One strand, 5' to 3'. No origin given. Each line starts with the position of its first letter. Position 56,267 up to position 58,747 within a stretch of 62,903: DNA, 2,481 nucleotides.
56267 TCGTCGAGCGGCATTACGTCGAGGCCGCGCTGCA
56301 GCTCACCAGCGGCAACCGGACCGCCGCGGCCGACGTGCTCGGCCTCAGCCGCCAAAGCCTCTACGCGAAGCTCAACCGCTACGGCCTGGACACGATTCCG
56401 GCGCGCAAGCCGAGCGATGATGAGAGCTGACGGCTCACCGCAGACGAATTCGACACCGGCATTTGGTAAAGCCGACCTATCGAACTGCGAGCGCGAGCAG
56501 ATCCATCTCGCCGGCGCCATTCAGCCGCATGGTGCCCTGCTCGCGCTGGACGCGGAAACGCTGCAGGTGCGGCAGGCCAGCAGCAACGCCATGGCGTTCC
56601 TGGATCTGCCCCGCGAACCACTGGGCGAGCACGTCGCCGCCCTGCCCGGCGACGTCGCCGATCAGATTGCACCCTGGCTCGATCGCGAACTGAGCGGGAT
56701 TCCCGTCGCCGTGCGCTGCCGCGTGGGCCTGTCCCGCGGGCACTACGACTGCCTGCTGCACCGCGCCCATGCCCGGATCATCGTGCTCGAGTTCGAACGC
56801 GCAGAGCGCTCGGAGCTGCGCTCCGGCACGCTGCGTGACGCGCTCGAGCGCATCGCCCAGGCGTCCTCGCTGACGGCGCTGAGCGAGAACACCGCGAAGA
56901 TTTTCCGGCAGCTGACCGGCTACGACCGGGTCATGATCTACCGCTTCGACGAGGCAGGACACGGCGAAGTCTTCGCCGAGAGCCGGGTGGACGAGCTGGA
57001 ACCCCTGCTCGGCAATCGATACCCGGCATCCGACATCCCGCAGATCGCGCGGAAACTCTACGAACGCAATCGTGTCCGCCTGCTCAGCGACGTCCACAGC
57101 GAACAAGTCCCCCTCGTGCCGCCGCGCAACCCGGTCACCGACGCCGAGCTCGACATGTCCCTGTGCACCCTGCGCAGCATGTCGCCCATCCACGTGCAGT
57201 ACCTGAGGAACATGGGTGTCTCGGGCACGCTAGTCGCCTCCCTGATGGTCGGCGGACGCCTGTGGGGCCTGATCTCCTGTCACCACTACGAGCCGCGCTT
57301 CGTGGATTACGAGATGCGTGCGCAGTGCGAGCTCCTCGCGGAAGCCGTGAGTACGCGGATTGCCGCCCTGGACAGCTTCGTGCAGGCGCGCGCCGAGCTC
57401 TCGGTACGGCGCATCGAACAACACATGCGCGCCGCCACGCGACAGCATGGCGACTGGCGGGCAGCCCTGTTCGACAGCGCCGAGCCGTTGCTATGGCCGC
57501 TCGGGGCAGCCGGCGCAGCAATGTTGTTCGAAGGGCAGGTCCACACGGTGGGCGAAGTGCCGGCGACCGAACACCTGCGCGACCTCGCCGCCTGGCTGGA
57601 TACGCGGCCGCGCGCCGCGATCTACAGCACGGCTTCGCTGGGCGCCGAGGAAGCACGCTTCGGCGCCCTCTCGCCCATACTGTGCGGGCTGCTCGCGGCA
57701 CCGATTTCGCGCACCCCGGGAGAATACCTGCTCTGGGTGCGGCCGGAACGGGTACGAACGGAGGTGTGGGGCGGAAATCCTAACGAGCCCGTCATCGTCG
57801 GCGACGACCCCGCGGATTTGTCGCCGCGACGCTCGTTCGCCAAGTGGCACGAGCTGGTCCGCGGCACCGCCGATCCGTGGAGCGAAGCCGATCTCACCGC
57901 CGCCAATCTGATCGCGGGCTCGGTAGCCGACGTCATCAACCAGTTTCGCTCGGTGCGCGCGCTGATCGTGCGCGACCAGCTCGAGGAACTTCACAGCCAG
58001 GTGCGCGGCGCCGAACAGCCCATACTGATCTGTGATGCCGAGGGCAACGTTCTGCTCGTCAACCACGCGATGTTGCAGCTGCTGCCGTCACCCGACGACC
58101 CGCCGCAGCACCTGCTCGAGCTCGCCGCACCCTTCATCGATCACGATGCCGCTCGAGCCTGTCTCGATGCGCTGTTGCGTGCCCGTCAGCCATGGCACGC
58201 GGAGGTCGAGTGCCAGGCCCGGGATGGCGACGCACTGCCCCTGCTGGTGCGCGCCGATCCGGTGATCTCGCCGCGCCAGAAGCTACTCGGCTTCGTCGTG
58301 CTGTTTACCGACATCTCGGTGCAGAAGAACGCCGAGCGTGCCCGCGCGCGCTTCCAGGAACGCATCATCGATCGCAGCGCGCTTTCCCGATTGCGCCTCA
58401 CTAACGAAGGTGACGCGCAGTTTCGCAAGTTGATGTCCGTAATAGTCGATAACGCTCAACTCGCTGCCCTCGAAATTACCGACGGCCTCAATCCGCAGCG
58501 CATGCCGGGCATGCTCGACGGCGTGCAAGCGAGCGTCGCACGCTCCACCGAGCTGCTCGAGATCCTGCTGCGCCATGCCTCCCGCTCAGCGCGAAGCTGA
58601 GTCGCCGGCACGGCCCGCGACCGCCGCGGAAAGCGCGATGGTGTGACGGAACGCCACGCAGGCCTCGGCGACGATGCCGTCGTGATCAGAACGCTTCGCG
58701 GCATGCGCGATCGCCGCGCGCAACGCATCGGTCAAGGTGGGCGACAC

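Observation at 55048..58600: PpsR repressor translationally fused to a kinase-less bacteriophytochrome on a gammaproteobacterial-type backbone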

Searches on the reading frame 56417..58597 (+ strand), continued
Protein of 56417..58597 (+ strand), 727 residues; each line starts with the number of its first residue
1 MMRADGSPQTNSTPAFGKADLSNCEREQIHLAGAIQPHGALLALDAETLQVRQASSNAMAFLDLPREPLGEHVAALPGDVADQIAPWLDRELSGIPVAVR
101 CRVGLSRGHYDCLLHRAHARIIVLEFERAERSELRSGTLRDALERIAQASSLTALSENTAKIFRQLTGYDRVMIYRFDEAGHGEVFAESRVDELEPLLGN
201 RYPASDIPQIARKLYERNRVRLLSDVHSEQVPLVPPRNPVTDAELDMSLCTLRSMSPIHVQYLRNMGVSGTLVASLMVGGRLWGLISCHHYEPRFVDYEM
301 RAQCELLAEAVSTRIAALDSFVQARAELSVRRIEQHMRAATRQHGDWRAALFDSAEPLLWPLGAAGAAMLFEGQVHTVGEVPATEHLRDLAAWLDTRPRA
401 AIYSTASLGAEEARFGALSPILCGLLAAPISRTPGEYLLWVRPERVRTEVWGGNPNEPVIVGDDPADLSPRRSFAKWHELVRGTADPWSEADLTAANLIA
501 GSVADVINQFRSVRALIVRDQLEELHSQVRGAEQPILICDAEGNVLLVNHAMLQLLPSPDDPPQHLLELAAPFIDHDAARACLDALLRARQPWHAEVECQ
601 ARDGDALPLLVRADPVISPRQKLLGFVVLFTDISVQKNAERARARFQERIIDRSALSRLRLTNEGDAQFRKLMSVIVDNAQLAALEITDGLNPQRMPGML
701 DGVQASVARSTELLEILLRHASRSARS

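Call 13: find_related_loci(query=A1, collection=genome_contigs, flank=6000)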
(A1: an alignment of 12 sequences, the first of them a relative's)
Query A1 (726 aa) in genome_contigs; peptide patterns used: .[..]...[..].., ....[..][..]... (x = any residue, [..] = any of these).
600 stretches matched a pattern (row limit reached: there are more); 593 encode a relative of the query (tblastn E <= 1e-3); the best 80 are kept; 80 distinct loci.
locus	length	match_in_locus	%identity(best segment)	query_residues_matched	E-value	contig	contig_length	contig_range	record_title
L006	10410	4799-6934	58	12-724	0e+0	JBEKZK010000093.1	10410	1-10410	MAG: Xanthobacteraceae bacterium isolate SPRUCE 697 SPRUCE_697_93, whole genome shotgun sequence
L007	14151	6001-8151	56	8-724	0e+0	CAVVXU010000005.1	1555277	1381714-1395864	MAG: uncultured Alphaproteobacteria bacterium isolate MFD05442.bin.2.315 genome assembly, contig: contig_2561, whole gen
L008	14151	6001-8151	56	8-724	0e+0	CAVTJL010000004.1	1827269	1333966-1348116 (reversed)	MAG: uncultured Alphaproteobacteria bacterium isolate MFD05684.bin.1.143 genome assembly, contig: contig_65769, whole ge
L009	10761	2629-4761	57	11-724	0e+0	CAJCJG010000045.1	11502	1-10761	Solirubrobacterales bacterium 70-9 isolate MOSS_genome_mining.3 genome assembly, contig: k119_543914, whole genome shotg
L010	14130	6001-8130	55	11-720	0e+0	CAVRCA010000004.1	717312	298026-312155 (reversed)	MAG: uncultured Alphaproteobacteria bacterium isolate MFD09603.bin.2.306 genome assembly, contig: contig_33163, whole ge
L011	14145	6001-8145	56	5-723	0e+0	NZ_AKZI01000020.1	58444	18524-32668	Rhodovulum sp. PH10 contig20, whole genome shotgun sequence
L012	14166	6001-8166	53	2-724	0e+0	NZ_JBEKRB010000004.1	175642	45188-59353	MAG: Bradyrhizobium sp. isolate SPRUCE 500 SPRUCE_500_4, whole genome shotgun sequence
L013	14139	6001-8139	54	13-725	0e+0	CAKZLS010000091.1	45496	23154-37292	MAG TPA_asm: uncultured Rhodospirillales bacterium isolate SRR4030105_bin.67_CONCOCT_v1.1_MAG genome assembly, contig: E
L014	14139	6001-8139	53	11-724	0e+0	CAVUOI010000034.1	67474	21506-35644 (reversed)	MAG: uncultured Alphaproteobacteria bacterium isolate MFD01916.bin.2.96 genome assembly, contig: contig_34324, whole gen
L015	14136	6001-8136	56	13-724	0e+0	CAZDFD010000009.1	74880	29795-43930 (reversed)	MAG TPA_asm: uncultured Geminicoccaceae bacterium isolate binchicken_co274_314 genome assembly, contig: NODE_902_length_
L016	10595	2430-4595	52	2-724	0e+0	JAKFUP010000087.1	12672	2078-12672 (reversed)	MAG: Hyphomicrobiales bacterium isolate D1_Bin_34 D1_0003241, whole genome shotgun sequence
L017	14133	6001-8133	55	13-723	0e+0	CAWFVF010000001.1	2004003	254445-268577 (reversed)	MAG: uncultured Alphaproteobacteria bacterium isolate MFD09671.bin.2.16 genome assembly, contig: contig_13670, whole gen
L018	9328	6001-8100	55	11-712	0e+0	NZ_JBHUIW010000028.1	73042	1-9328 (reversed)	Rhodoplanes azumiensis strain KCTC 15603 spades_K_default_28, whole genome shotgun sequence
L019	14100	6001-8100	56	11-712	0e+0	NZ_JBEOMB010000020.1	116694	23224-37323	Rhodoplanes sp. SY1 SY-1_S1_L001_contig_20, whole genome shotgun sequence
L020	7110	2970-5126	54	1-719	0e+0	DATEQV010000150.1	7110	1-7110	MAG TPA_asm: Acidisphaera sp. isolate SMAG_U9056 k141_1301590, whole genome shotgun sequence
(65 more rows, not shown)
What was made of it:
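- Closest known: BrBphP / PpsR2. Different: BphP identity is about 53% (call 13).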

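Call 16: find_encoding_contigs(protein=P0001, flank=3000, max_places=3)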
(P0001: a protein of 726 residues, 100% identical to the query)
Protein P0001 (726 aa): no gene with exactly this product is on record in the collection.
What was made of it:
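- Tried and rejected: An exact look-up of its own BphP returned nothing (call 16).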

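Call 41: predict_structure(alignment_id=A1)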
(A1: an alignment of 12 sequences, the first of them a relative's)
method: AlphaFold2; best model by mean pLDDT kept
length: 726 residues; sequences in the alignment: 12
mean_pLDDT: 72.4   pTM: 0.47
mean pLDDT of the five models: 72.4, 67.7, 64.0, 58.6, 57.0
residues with pLDDT >= 90: 92; 70-90: 366; 50-70: 180; < 50: 88
segments of 3 or more residues with pLDDT < 50: 1-29, 198-205, 445-483, 515-520
pLDDT, mean of each block of 10 residues (from residue 1): 31 34 43 77 94 94 94 94 90 83 91 89 84 64 86 86 85 72 72 56 52 63 69 88 77 66 72 79 82 72 83 77 62 68 68 76 85 84 85 84 77 70 82 88 46 33 36 32 60 81 72 48 61 83 85 80 88 89 89 85 80 75 83 68 56 53 72 73 60 64 74 74 53
secondary structure, 60 per line:
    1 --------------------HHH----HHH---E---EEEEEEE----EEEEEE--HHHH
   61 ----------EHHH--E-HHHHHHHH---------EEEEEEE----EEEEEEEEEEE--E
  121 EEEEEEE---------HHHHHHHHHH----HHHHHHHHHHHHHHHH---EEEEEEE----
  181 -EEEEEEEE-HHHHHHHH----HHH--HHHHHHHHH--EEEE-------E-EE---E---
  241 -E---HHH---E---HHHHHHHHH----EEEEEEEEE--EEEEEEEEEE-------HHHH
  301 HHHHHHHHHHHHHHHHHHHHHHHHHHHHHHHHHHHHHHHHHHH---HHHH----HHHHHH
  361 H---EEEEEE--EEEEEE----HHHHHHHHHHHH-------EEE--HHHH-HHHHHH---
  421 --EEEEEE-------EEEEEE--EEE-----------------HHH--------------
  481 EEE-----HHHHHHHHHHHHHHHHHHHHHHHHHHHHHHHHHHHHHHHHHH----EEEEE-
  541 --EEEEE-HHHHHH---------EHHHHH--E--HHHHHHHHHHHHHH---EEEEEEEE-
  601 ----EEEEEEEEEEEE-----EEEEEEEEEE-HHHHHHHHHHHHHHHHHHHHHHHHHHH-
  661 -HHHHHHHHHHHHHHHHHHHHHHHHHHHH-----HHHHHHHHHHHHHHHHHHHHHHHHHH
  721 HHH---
elements in order (helices of 4 or more, strands of 3 or more residues): E38-44 E49-54 H57-60 H79-86 E96-102 E107-117 E120-127 H137-146 H151-166 E170-176 E182-189 H191-198 H208-216 E219-222 H256-264 E269-277 E280-289 H297-343 H347-350 H355-361 E365-370 E373-378 H383-394 E402-404 H407-410 H412-417 E423-428 E436-441 E444-446 E481-483 H489-530 E535-539 E543-547 H549-554 H565-569 H575-588 E592-599 E605-616 E622-631 H633-659 H662-689 H695-723
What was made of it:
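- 57986..58318 (+): PAS9 output domain. The model shows a beta-sheet core at residues 535-631 (call 41).
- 58403..58588 (+): HOS-like two-helix C-terminal output, preceded by a linker helix at 58316-58396. AlphaFold2 model has helices at 662-689 and 695-723 after helix 633-659, at modest pLDDT of about 55-74 (call 41).
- On Type 3 bacteriophytochrome, BphP1 subfamily (PCD + PAS9 + HOS): The model shows helix 489-530 followed by a PAS fold at 535-631 (call 41). Predicted helices lie at 662-689 and 695-723 with moderate pLDDT (call 41).
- C-terminal tail: predicted as a helix pair (call 41). The model's confidence in the HOS region is only moderate, with pLDDT about 55-74 (call 41).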

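Call 44: fold_search(model_id=the predicted structure, library=pdb)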
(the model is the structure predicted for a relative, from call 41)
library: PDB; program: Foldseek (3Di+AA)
matches with E <= 10: 1457; with E <= 0.001: 529
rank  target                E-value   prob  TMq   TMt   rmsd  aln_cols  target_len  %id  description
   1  4gw9_A                5.0e-60  1.00  0.67  0.77   6.7       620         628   54  Structure of a bacteriophytochrome and light-stimulated protomer swapping with a gene repressor (released 2012-09-26)
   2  4gw9_D                1.0e-59  1.00  0.70  0.81   5.7       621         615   53  Structure of a bacteriophytochrome and light-stimulated protomer swapping with a gene repressor (released 2012-09-26)
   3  4gw9_B                7.6e-59  1.00  0.67  0.77   6.4       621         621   53  Structure of a bacteriophytochrome and light-stimulated protomer swapping with a gene repressor (released 2012-09-26)
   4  4gw9_C                1.6e-58  1.00  0.67  0.77   6.5       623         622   54  Structure of a bacteriophytochrome and light-stimulated protomer swapping with a gene repressor (released 2012-09-26)
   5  5oy5                  4.6e-50  1.00  0.56  0.79   6.2       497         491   57  Monomeric crystal structure of RpBphP1 photosensory core domain from the bacterium Rhodopseudomonas palustris (released 2019-02-06)
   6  6ndp_B                4.6e-39  1.00  0.56  0.66   9.5       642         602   27  Crystal structure of the dark-adapted full-length bacteriophytochrome XccBphP mutant L193Q from Xanthomonas campestris (released 2019-12-18)
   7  6pl0_B                4.8e-39  1.00  0.56  0.65   9.3       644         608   28  Crystal structure of the dark-adapted full-length bacteriophytochrome XccBphP from Xanthomonas campestris in the Pr st (released 2020-12-30)
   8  5akp_B                5.6e-39  1.00  0.56  0.66   9.4       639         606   28  Crystal structure of the dark-adapted full-length bacteriophytochrome XccBphP from Xanthomonas campestris bound to BV  (released 2016-05-04)
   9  5uyr_B                2.1e-38  1.00  0.56  0.67   9.4       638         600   28  Crystal structure of the dark-adapted full-length bacteriophytochrome XccBphP mutant D199A from Xanthomonas campestris (released 2018-02-28)
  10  6ndo_B                6.6e-38  1.00  0.56  0.66   9.4       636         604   28  Crystal structure of the dark-adapted full-length bacteriophytochrome XccBphP mutant L193N from Xanthomonas campestris (released 2019-12-18)
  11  5akp_A                1.6e-37  1.00  0.55  0.66   8.9       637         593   27  Crystal structure of the dark-adapted full-length bacteriophytochrome XccBphP from Xanthomonas campestris bound to BV  (released 2016-05-04)
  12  5uyr_A                1.8e-37  1.00  0.55  0.65   9.2       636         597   26  Crystal structure of the dark-adapted full-length bacteriophytochrome XccBphP mutant D199A from Xanthomonas campestris (released 2018-02-28)
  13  8avx_B                1.9e-37  1.00  0.53  0.76   5.6       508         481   35  Cryo-EM structure of DrBphP in Pfr state (released 2022-12-21)
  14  6pl0_A                2.0e-37  1.00  0.55  0.65   9.1       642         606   28  Crystal structure of the dark-adapted full-length bacteriophytochrome XccBphP from Xanthomonas campestris in the Pr st (released 2020-12-30)
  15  5i5l                  6.2e-37  1.00  0.54  0.78   5.8       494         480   34  The photosensory module (PAS-GAF-PHY) of the bacterial phytochrome Agp1 (AtBphP1) in the Pr form, chromophore modelled w (released 2016-08-03)
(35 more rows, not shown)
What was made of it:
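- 56420..58600 (+): bphP: type 3 (BphP1-like) bacteriophytochrome, 726 aa (727 aa if ATG 56417 is used). Foldseek's top hit is 4GW9, with a target-normalised TM-score of 0.77-0.81 (call 44).
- Closest known: XccBphP of Xanthomonas campestris. Same: It gives the second-best group of structural matches (call 44).
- It is also the best structural match, at 54% identity and target-normalised TM 0.77-0.81 (call 44).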

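Call 51: find_encoding_contigs(protein=P0003, flank=8000, max_places=2)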
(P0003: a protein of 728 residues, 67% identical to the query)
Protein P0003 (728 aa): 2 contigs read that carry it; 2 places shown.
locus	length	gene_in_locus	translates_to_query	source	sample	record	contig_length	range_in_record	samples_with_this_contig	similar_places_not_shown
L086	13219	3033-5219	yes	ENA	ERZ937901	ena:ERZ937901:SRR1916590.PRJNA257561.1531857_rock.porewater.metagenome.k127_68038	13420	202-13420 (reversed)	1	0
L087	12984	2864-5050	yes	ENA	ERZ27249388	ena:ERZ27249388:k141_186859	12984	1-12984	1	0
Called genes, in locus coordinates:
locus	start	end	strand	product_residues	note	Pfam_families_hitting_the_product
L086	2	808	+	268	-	?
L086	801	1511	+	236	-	PF00072:Response_reg, PF00486:Trans_reg_C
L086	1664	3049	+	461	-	PF08448:PAS_4 (faint), PF00989:PAS (faint), PF13188:PAS_8 (weak), PF13426:PAS_9 (faint), PF02954:HTH_8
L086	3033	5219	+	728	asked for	PF08446:PAS_2, PF01590:GAF, PF00360:PHY, PF13426:PAS_9 (weak)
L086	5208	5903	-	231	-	PF01126:Heme_oxygenase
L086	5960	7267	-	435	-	PF04422:FrhB_FdhB_N, PF04432:FrhB_FdhB_C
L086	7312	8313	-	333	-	PF02276:CytoC_RC, PF22113:Mtrc-MtrF_II-IV_dom (faint), PF14522:Cytochrome_C7 (faint)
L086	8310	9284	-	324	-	PF00124:Photo_RC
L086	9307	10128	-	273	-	PF00124:Photo_RC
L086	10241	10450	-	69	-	PF00556:LHC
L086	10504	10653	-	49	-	PF00556:LHC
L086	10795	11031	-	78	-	-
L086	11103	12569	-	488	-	PF00148:Oxidored_nitro, PF08369:PCP_red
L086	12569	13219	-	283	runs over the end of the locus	?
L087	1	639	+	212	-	?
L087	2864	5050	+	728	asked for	PF08446:PAS_2, PF01590:GAF, PF00360:PHY, PF13426:PAS_9 (weak)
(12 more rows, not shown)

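Call 52: find_encoding_contigs(protein=P0017, flank=8000, max_places=1)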
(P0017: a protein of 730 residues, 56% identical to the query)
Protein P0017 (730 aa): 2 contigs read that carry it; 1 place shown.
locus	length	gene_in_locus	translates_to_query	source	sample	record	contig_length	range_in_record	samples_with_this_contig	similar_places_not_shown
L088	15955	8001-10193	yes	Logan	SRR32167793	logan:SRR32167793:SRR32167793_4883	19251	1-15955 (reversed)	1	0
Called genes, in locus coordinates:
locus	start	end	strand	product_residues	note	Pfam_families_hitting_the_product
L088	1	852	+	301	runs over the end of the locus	PF02310:B12-binding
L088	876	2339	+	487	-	PF08448:PAS_4 (faint), PF13426:PAS_9 (faint), PF00989:PAS, PF13188:PAS_8 (weak), PF00989:PAS (weak), PF13188:PAS_8 (weak), PF02954:HTH_8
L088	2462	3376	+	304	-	PF01040:UbiA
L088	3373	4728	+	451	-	PF07690:MFS_1, PF03209:PUCC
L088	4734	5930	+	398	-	PF00890:FAD_binding_2 (faint), PF01266:DAO (weak), PF01494:FAD_binding_3 (weak), PF05834:Lycopene_cycl (faint), PF07992:Pyr_redox_2 (weak), PF12831:FAD_oxidored (weak), PF13450:NAD_binding_8 (weak)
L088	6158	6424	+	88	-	-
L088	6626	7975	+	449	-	PF00989:PAS (faint), PF13426:PAS_9 (faint), PF13188:PAS_8 (weak), PF08448:PAS_4 (weak), PF02954:HTH_8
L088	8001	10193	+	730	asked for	PF08446:PAS_2, PF08448:PAS_4 (faint), PF01590:GAF, PF00360:PHY, PF00989:PAS (weak)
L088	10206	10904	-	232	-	PF01126:Heme_oxygenase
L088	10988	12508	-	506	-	PF01738:DLH (weak), PF12146:Hydrolase_4, PF00561:Abhydrolase_1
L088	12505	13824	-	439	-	PF01595:CNNM, PF00571:CBS (faint), PF03471:CorC_HlyC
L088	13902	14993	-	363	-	PF00762:Ferrochelatase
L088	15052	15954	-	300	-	?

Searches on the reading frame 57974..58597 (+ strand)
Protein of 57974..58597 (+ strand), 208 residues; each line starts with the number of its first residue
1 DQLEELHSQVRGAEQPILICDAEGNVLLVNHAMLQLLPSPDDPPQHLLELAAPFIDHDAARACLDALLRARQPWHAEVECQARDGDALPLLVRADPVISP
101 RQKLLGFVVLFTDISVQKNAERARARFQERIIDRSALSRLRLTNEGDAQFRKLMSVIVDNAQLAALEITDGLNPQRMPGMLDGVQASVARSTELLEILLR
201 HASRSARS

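Call 43: search_protein_families(library=pfam, proteins=[window:57974-58597:+], max_evalue=10)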
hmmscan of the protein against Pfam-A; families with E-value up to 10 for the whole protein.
window:57974-58597:+ (208 aa): 6 families
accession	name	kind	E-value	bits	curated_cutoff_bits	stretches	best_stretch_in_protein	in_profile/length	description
PF13426.13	PAS_9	-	1.7e-09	38.3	27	1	16-115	3-102/103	PAS domain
PF00989.32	PAS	-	1.9e-08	34.7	22.6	1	5-114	2-113/113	PAS fold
PF08448.16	PAS_4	-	2.1e-05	25.2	23.1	1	14-117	5-108/110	PAS fold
PF12860.13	PAS_7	-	0.00046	20.8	27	1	14-121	5-114/115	PAS fold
PF13188.13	PAS_8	-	0.0099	16.2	21.8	1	11-42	8-41/65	PAS domain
PF08447.18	PAS_3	-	0.17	12.6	25.6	1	56-104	34-82/89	PAS fold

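Call 55: search_protein_representatives(protein=window:57974-58597:+)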
Query: 208 residues. Proteins with E-value up to 0.001 (for the whole library): 2661; up to 1e-10: 178; up to 1e-30: 14. The best 150 are listed.
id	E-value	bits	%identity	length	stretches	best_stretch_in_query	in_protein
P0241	1.2e-43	165.6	24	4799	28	5-128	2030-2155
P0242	8.4e-40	153.0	44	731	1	2-205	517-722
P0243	1.2e-37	146.0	41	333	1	1-198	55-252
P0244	1.1e-36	142.8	45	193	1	19-205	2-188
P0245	1.4e-36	142.5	42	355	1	1-206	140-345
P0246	3.7e-36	141.1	39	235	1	2-204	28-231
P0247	4.6e-36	140.8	44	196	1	17-204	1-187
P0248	1.4e-35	139.3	46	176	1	40-205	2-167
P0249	4.1e-34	134.4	40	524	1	1-199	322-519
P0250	4.3e-33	131.1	39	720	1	2-204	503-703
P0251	1.6e-32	129.3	39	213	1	1-202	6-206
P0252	3.1e-32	128.3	52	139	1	73-205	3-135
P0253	1.1e-31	126.5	41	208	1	9-198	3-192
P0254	3.7e-31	124.8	38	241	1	1-204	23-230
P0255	1.4e-30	122.9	36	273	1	1-203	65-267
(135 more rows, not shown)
